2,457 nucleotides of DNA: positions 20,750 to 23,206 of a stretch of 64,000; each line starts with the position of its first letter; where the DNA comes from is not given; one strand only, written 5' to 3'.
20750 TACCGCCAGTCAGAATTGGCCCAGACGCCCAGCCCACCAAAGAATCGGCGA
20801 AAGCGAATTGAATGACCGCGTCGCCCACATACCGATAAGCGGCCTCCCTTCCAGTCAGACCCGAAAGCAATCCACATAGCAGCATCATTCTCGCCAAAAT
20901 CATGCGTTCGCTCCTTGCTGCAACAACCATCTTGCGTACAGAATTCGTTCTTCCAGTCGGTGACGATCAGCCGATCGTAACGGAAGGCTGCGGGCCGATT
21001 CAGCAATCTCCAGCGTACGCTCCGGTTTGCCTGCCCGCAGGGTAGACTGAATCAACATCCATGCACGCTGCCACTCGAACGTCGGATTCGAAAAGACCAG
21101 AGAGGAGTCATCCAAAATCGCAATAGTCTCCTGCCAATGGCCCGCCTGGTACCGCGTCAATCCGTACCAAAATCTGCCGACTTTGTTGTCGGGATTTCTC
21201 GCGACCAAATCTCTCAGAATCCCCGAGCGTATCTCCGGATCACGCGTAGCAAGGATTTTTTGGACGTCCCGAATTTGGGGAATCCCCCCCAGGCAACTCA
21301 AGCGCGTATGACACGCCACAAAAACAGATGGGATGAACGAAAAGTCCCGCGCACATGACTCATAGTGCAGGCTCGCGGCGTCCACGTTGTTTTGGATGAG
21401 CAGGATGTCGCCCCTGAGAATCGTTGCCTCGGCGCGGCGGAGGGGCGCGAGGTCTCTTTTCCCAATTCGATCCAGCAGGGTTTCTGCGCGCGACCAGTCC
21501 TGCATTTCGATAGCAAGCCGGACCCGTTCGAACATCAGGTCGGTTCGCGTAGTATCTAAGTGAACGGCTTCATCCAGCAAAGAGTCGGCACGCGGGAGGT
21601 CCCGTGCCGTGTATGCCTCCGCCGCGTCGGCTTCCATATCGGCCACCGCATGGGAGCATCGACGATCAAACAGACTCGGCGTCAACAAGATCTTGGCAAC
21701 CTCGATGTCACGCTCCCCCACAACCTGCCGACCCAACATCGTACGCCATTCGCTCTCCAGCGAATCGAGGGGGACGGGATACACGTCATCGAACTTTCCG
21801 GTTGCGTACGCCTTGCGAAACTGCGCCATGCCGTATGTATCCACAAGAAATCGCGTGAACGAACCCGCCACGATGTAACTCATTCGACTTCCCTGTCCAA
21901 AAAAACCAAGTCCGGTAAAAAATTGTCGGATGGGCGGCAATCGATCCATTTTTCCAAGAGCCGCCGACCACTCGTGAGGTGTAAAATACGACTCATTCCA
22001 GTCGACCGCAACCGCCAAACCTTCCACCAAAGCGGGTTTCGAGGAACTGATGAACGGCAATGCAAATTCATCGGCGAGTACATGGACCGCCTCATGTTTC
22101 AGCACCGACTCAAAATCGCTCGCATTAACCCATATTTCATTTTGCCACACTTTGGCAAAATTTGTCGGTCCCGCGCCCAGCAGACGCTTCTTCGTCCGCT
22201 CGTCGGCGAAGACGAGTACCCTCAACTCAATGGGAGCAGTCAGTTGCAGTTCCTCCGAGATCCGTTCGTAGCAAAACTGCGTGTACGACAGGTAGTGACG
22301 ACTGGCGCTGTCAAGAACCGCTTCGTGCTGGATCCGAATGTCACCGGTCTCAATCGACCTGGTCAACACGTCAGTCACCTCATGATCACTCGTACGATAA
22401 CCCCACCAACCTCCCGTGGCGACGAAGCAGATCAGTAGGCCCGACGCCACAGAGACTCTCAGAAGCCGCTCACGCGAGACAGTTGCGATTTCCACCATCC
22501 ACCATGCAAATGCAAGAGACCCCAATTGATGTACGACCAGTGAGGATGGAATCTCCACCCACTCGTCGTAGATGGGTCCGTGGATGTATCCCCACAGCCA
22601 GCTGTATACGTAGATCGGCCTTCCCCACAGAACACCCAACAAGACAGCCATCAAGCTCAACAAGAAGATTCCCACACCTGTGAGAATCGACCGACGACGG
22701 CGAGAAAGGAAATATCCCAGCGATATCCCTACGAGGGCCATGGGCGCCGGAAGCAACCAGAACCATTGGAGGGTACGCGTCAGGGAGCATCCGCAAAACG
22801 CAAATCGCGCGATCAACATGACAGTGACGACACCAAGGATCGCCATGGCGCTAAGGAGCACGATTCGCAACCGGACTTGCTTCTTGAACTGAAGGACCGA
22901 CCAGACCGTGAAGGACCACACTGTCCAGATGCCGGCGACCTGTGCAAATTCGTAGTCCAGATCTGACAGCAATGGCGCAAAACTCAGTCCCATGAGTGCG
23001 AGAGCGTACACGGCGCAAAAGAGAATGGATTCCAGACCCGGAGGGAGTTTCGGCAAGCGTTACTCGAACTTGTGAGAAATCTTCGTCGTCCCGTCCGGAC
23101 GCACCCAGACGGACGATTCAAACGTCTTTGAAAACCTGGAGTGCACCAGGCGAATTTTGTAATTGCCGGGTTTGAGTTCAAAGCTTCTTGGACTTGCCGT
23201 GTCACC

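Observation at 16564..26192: Envelope signalling/proteolysis module: a PEGA-domain Ser/Thr kinase co-operonic with three different proteases, facing a divergent kinase-less PASTA protein.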

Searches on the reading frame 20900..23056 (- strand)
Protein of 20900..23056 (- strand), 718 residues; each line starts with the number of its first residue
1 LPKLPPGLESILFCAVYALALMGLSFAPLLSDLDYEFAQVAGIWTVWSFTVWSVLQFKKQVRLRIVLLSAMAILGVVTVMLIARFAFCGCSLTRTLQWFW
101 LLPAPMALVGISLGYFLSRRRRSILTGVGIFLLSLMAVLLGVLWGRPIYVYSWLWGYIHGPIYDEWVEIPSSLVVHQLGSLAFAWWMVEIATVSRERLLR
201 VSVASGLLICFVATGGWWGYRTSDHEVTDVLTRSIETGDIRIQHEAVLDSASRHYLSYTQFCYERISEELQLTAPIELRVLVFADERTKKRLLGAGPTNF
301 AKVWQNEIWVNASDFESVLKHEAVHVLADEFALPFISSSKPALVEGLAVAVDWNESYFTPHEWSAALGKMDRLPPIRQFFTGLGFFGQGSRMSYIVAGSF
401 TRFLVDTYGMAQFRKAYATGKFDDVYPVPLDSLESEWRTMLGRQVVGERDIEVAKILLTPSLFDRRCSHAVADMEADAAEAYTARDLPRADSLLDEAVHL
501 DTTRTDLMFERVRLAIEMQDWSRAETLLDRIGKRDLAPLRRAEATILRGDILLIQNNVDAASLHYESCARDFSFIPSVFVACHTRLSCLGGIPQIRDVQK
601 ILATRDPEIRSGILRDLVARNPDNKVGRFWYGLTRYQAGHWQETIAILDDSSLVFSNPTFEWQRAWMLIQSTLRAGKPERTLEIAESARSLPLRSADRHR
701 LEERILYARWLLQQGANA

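Call 4: search_protein_families(library=pfam, proteins=[window:20900-23056:-], max_evalue=0.01)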
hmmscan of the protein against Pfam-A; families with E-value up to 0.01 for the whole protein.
window:20900-23056:- (718 aa): 2 families
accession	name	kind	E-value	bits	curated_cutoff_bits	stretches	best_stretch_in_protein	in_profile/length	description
PF14559.12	TPR_19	-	3.3e-07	31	25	1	484-535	4-55/68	Tetratricopeptide repeat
PF13432.12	TPR_16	-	0.00038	21.3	32.7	1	510-561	2-50/65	Tetratricopeptide repeat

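Call 6: find_encoding_contigs(protein=window:20900-23056:-, flank=10000, max_places=6)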
Protein window:20900-23056:- (718 aa): 2 contigs read that carry it; 2 places shown.
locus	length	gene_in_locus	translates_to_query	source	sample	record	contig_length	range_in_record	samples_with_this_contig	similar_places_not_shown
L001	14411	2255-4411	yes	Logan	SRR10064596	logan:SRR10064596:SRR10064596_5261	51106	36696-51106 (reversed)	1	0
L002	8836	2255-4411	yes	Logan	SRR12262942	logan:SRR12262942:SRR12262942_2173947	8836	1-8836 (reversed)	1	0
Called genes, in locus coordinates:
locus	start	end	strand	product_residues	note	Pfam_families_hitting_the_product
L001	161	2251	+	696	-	PF00069:Pkinase, PF03109:ABC1 (faint), PF07714:PK_Tyr_Ser-Thr, PF13620:CarboxypepD_reg (faint), PF08308:PEGA (weak)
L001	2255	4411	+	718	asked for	PF14559:TPR_19 (faint)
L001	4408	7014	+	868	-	PF14870:PSII_BNR (faint), PF15902:Sortilin-Vps10 (faint), PF01551:Peptidase_M23, PF25275:Golvesin_C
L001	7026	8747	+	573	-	PF00595:PDZ (weak), PF13180:PDZ_2, PF17820:PDZ_6, PF03572:Peptidase_S41, PF28547:CHD_PDZ-protease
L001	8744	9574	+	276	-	PF01925:TauE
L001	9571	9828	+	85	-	-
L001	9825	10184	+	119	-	-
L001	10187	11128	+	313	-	PF13489:Methyltransf_23, PF02353:CMAS (weak), PF07021:MetW, PF13847:Methyltransf_31, PF08241:Methyltransf_11, PF08242:Methyltransf_12, PF13649:Methyltransf_25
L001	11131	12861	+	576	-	PF02518:HATPase_c, PF13589:HATPase_c_3, PF01119:DNA_mis_repair, PF08676:MutL_C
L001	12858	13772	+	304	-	PF01745:IPT (faint), PF01715:IPPT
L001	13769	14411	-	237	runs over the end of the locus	PF00160:Pro_isomerase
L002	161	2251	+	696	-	PF00069:Pkinase, PF03109:ABC1 (faint), PF07714:PK_Tyr_Ser-Thr, PF13620:CarboxypepD_reg (faint), PF08308:PEGA (weak)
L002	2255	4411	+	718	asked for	PF14559:TPR_19 (faint)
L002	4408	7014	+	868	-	PF14870:PSII_BNR (faint), PF15902:Sortilin-Vps10 (faint), PF01551:Peptidase_M23, PF25275:Golvesin_C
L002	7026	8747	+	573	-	PF00595:PDZ (weak), PF13180:PDZ_2, PF17820:PDZ_6, PF03572:Peptidase_S41, PF28547:CHD_PDZ-protease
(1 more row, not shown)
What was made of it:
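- Checked: The same tightly packed string continues past S41 into TauE, two small ORFs, a methyltransferase, mutL and miaA (call 6).
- The same spacing of 12 nt or less, or overlaps, continues through TauE, two small ORFs, a methyltransferase, mutL and miaA (call 6).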

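Call 7: search_protein_families(library=ncbifam, proteins=[window:20900-23056:-], max_evalue=0.01)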
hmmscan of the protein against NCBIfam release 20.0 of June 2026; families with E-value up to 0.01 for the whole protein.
window:20900-23056:- (718 aa): 2 families
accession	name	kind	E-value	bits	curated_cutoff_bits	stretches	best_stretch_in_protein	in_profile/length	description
TIGR02917.1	PEP_TPR_lipo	equivalog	0.00067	17.6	312.2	1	483-568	137-219/899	XrtA/PEP-CTERM system TPR-repeat protein PrsT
NF007468.0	PRK10049.1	equivalog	0.0027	15.9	1043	1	473-534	446-508/817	poly-beta-1,6 N-acetyl-D-glucosamine export porin PgaA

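Call 8: find_homologous_proteins(query=window:20900-23056:-, max_evalue=0.001)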
Query window:20900-23056:- (718 aa): 42 proteins with E <= 0.001 among 8000 candidates.
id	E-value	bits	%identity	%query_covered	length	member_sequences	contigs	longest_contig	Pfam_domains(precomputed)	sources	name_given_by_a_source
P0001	0.0e+0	1615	99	100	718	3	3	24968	PF14559.13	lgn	-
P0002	8.0e-117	410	33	97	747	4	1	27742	PF14559.13,PF13424.13,PF13428.13,PF07719.24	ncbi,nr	ncbi:hypothetical protein HUU42_01330 [bacterium]|nr:hypothetical protein [bacterium]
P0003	9.0e-97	343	32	87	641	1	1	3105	PF14559.13,PF13432.13,PF13428.13,PF13485.12,PF07719.24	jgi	jgi:tetratricopeptide (TPR) repeat protein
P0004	1.6e-88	316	35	77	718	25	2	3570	-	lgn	-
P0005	1.6e-82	296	30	98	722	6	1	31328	PF14559.13,PF13485.12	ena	-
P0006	8.0e-56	208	30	63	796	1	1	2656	-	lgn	-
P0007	3.3e-49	186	25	87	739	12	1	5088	PF14559.13,PF13432.13,PF07719.24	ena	-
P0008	2.3e-44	170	29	61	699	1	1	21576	-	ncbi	-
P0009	4.6e-43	166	32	49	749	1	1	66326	-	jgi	jgi:hypothetical protein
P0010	3.1e-38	150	26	79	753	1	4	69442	PF13432.13,PF07719.24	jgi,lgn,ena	jgi:tetratricopeptide (TPR) repeat protein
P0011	1.2e-37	148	34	52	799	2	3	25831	-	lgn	-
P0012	2.1e-37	147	29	60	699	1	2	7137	-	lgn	-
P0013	8.7e-37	145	25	66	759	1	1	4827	-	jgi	jgi:hypothetical protein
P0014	1.3e-36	145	27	64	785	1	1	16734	-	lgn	-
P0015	2.6e-36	144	33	54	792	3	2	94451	PF14559.13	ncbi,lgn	-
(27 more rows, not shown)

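Call 13: find_related_loci(query=A2, collection=genome_contigs, flank=10000)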
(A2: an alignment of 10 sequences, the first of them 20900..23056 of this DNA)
Query A2 (718 aa) in genome_contigs; peptide patterns used: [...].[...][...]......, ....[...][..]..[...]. (x = any residue, [..] = any of these).
467 stretches matched a pattern; 333 encode a relative of the query (tblastn E <= 1e-3); the best 80 are kept; 80 distinct loci.
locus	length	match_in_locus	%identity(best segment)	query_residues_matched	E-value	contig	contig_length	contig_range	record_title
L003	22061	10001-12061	35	20-711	8e-126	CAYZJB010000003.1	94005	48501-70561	MAG TPA_asm: uncultured Bacteroidota bacterium isolate binchicken_co58_136 genome assembly, contig: NODE_179_length_9400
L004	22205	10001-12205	31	11-714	5e-110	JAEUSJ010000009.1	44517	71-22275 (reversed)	MAG: bacterium isolate new MAG-300 NODE_9_length_44517_cov_6.644352, whole genome shotgun sequence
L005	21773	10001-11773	33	28-602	4e-93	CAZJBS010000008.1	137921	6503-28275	MAG TPA_asm: uncultured Bacteroidota bacterium isolate binchicken_co16_299 genome assembly, contig: NODE_181_length_1379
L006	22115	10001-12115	30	28-705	8e-103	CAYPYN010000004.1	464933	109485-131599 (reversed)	MAG TPA_asm: uncultured Bacteroidota bacterium isolate binchicken_co130_117 genome assembly, contig: NODE_15_length_4649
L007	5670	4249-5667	35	11-478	2e-76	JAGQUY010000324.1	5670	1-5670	MAG: Bacteroidetes bacterium isolate HKST-UBA01 2012-05-30_1_(paired)_contig_608320, whole genome shotgun sequence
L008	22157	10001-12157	26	6-714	3e-72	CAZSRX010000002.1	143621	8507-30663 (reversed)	MAG TPA_asm: uncultured Bacteroidota bacterium isolate binchicken_co135_74 genome assembly, contig: NODE_262_length_1436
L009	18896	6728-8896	33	14-712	4e-120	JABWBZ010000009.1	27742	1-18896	MAG: bacterium isolate MAG_43 scaffold_1568, whole genome shotgun sequence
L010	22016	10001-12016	28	1-675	2e-61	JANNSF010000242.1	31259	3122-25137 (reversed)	MAG: bacterium isolate SOY_31_metabat_245 SOY_31_k141_1189184, whole genome shotgun sequence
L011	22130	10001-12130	26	15-681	1e-56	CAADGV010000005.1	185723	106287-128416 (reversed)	uncultured Chlorobi bacterium isolate CHB1.fa.gz genome assembly, contig: k127_501328, whole genome shotgun sequence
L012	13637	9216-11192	28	15-648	2e-53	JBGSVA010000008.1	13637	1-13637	MAG: Thermodesulfobacteriota bacterium isolate JTS-AC446 k141_4425515, whole genome shotgun sequence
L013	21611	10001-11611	29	2-497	4e-53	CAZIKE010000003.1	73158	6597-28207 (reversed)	MAG TPA_asm: uncultured Chitinophagales bacterium isolate SRP290908_co1_392 genome assembly, contig: NODE_334_length_731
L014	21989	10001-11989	28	8-648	6e-53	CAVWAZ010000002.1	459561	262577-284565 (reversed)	MAG: uncultured delta proteobacterium isolate MFD09730.bin.2.52 genome assembly, contig: contig_16595, whole genome shot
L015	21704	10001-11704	28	20-538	7e-53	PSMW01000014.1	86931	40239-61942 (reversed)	MAG: Ignavibacteria bacterium isolate ERB_28_1 NODE_38_length_86931_cov_5.153978, whole genome shotgun sequence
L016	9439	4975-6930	27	22-648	1e-52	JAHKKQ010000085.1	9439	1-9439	MAG: Candidatus Dadabacteria bacterium isolate CR_Sed_300A_bin.14 scaffold_2493, whole genome shotgun sequence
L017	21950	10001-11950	27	24-648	1e-51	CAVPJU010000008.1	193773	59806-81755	MAG: uncultured bacterium isolate MFD10007.bin.1.169 genome assembly, contig: contig_52708, whole genome shotgun sequenc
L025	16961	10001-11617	29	60-567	1e-49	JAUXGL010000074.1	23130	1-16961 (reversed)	MAG: Deltaproteobacteria bacterium isolate CSMAG_2928 CSMAG_2928_k117_3379288_length_23130_cov_10.0000, whole genome sho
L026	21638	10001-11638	28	107-643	1e-49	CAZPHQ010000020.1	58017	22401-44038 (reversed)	MAG TPA_asm: uncultured Spirochaetia bacterium isolate SRP077602_co3_46 genome assembly, contig: NODE_404_length_58017_c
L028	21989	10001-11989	27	15-648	1e-48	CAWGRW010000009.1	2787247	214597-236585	MAG: uncultured bacterium isolate MFD06435.bin.1.47 genome assembly, contig: contig_17617, whole genome shotgun sequence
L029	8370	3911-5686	27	76-654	1e-48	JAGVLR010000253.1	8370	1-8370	MAG: Candidatus Dadabacteria bacterium isolate SW_59 c_000000031666, whole genome shotgun sequence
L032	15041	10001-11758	28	28-565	6e-48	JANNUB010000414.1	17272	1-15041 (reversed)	MAG: Ignavibacteriota bacterium isolate SOY_30_metabat_287 SOY_30_k141_2394342, whole genome shotgun sequence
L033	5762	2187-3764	28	1-493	3e-48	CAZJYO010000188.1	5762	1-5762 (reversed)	MAG TPA_asm: uncultured Chitinophagales bacterium isolate SRP237561_co1_266 genome assembly, contig: NODE_30072_length_5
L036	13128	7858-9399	28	28-505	1e-47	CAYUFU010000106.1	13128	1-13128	MAG TPA_asm: uncultured Chitinophagales bacterium isolate binchicken_co274_268 genome assembly, contig: NODE_11824_lengt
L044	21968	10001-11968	26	89-715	3e-45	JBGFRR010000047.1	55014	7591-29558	MAG: Bacteroidota bacterium isolate BA1A45.2019.Bin.9 NODE_777_length_55014_cov_26.360702, whole genome shotgun sequence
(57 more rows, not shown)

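Call 26: predict_structure(alignment_id=A1)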
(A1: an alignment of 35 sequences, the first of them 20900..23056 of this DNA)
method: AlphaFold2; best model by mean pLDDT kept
length: 718 residues; sequences in the alignment: 35
mean_pLDDT: 92.3   pTM: 0.92
mean pLDDT of the five models: 92.3, 92.1, 91.4, 90.8, 90.5
residues with pLDDT >= 90: 579; 70-90: 120; 50-70: 19; < 50: 0
segments of 3 or more residues with pLDDT < 50: none
pLDDT, mean of each block of 10 residues (from residue 1): 73 89 89 93 94 90 70 72 75 91 94 94 94 96 93 95 91 96 95 91 96 94 93 97 97 96 97 96 96 94 95 96 96 75 95 90 96 93 85 94 97 94 95 98 93 83 88 95 96 96 94 97 97 91 97 96 97 92 90 84 91 94 92 94 96 94 97 97 97 92 97 83
secondary structure, 60 per line:
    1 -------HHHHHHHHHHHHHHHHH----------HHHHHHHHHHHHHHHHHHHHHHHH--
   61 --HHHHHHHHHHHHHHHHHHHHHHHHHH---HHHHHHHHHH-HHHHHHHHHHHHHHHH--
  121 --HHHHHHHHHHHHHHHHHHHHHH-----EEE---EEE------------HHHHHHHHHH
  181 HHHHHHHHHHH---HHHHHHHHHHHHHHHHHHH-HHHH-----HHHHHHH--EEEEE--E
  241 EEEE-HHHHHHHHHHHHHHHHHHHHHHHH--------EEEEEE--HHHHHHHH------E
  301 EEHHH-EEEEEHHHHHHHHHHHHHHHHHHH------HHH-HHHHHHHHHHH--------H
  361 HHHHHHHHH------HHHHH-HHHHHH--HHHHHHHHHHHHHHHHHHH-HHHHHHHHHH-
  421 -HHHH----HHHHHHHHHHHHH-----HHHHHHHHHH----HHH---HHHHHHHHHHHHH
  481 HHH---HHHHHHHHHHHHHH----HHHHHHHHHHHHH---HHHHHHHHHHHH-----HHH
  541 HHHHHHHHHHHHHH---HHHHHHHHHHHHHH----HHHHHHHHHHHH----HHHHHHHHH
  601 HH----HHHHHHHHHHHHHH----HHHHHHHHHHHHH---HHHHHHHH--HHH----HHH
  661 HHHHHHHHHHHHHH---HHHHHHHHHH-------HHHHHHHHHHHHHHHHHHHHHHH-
elements in order (helices of 4 or more, strands of 3 or more residues): H8-24 H35-58 H63-88 H92-101 H103-118 H123-144 E150-152 E156-158 H171-191 H195-213 H215-218 H224-230 E233-237 E240-244 H246-269 E278-283 H286-293 E300-302 E307-311 H312-330 H341-351 H360-369 H376-380 H382-387 H390-408 H410-419 H422-425 H430-442 H448-457 H468-483 H487-500 H505-517 H521-532 H538-554 H558-571 H576-587 H592-602 H607-620 H625-637 H641-648 H658-674 H678-687 H695-717
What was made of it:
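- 20900..23056 (-): 7-TM membrane protein with a periplasmic gluzincin (HExxH+E, Peptidase_MA_2-like) domain and a C-terminal TPR solenoid. The AF2 model has pLDDT 92 (call 26).
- On BepA / M48: The protein has 7 TM helices (call 26).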

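Call 29: fold_search(model_id=the predicted structure, library=pdb)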
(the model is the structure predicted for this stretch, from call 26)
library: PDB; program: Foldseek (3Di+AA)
matches with E <= 10: 1419; with E <= 0.001: 7
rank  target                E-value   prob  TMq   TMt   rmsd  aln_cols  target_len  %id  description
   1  6ait_D                1.6e-04  1.00  0.18  0.28  17.1       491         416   14  Crystal structure of E. coli BepA (released 2018-12-26)
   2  6ait_C                2.0e-04  1.00  0.16  0.23  17.5       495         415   14  Crystal structure of E. coli BepA (released 2018-12-26)
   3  6ait_E                2.6e-04  1.00  0.18  0.27  16.8       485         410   16  Crystal structure of E. coli BepA (released 2018-12-26)
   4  6ait_B                2.9e-04  1.00  0.17  0.26  17.1       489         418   15  Crystal structure of E. coli BepA (released 2018-12-26)
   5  6ait_A                6.2e-04  1.00  0.18  0.26  17.0       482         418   15  Crystal structure of E. coli BepA (released 2018-12-26)
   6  8chy                  7.8e-04  1.00  0.16  0.37  17.5       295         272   14  Crystal structure of an 8-repeat consensus TPR superhelix with Zinc. (released 2024-02-21)
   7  5g04_F                9.8e-04  1.00  0.16  0.21  25.6       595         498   12  Structure of the human APC-Cdc20-Hsl1 complex (released 2016-05-25)
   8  9qhb                  1.0e-03  1.00  0.16  0.38  16.1       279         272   14  Crystal structure of 16-repeat CTPR protein with eliminated coordination sites (released 2025-10-22)
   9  8qxd_N                1.1e-03  1.00  0.17  0.16  28.5       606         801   14  Cryo-EM structure of the cross-exon pre-B complex (released 2024-05-22)
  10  9gaw_J                1.2e-03  1.00  0.17  0.23  27.5       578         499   10  High-resolution structure of the Anaphase-promoting complex/cyclosome (APC/C) bound to co-activator Cdh1 (released 2024-08-14)
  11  6sar                  1.2e-03  1.00  0.17  0.28  16.4       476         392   13  E coli BepA/YfgC (released 2020-08-26)
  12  5l9t_Y                1.2e-03  1.00  0.16  0.25  21.9       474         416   11  Model of human Anaphase-promoting complex/Cyclosome (APC/C-CDH1) with E2 UBE2S poised for polyubiquitination where UBE (released 2016-10-26)
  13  6ait_F                1.8e-03  1.00  0.18  0.29  16.9       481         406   16  Crystal structure of E. coli BepA (released 2018-12-26)
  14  9gaw_P                1.9e-03  1.00  0.17  0.23  26.6       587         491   11  High-resolution structure of the Anaphase-promoting complex/cyclosome (APC/C) bound to co-activator Cdh1 (released 2024-08-14)
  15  5g04_H                1.9e-03  0.98  0.14  0.19  26.2       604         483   11  Structure of the human APC-Cdc20-Hsl1 complex (released 2016-05-25)
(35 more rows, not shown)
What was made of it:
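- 20900..23056 (-): The whole model's top PDB hit is BepA, an M48+TPR protein (call 29).
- Closest known: BepA. Same: It is the best whole-model PDB hit (call 29).
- The top PDB match of the whole model is E. coli BepA, an M48 protease with a TPR domain (call 29).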

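Call 44: search_protein_families(library=pfam, alignment_id=A1, max_evalue=0.01)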
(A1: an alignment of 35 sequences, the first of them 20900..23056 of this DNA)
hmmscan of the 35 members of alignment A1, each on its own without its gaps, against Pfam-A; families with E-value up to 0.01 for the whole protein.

A. member 1, window:20900-23056:- (718 aa): 2 families
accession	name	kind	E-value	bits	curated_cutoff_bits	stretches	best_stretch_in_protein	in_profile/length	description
PF14559.12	TPR_19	-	3.3e-07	31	25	1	484-535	4-55/68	Tetratricopeptide repeat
PF13432.12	TPR_16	-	0.00038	21.3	32.7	1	510-561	2-50/65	Tetratricopeptide repeat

B. families by the number of members that match (of 35 scanned): 16 families
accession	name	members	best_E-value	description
PF14559.12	TPR_19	15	3.1e-09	Tetratricopeptide repeat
PF07719.23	TPR_2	11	2.1e-09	Tetratricopeptide repeat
PF13432.12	TPR_16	11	1.1e-07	Tetratricopeptide repeat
PF13485.12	Peptidase_MA_2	9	1.6e-07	Peptidase MA superfamily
PF13428.12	TPR_14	8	1.3e-08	Tetratricopeptide repeat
PF13424.12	TPR_12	4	2.5e-06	Tetratricopeptide repeat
PF00515.34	TPR_1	4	7.6e-05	Tetratricopeptide repeat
PF13174.12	TPR_6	3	2.4e-05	Tetratricopeptide repeat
PF13181.12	TPR_8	3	3.3e-05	Tetratricopeptide repeat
PF09976.15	TPR_21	2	0.0001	Tetratricopeptide repeat-like domain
PF13414.12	TPR_11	2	0.00018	TPR repeat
PF12895.13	ANAPC3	2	0.00074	Anaphase-promoting complex, cyclosome, subunit 3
PF13929.11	mRNA_stabil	1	0.00014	mRNA stabilisation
PF04450.18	BSP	1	0.00069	Peptidase of plants and bacteria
PF21558.3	Pept_S41_N_bact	1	0.003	Bacteroidetes, Peptidase, S41 family, N-terminal domain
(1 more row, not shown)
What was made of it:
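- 20900..23056 (-): Nine of 35 members hit PF13485 (call 44).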
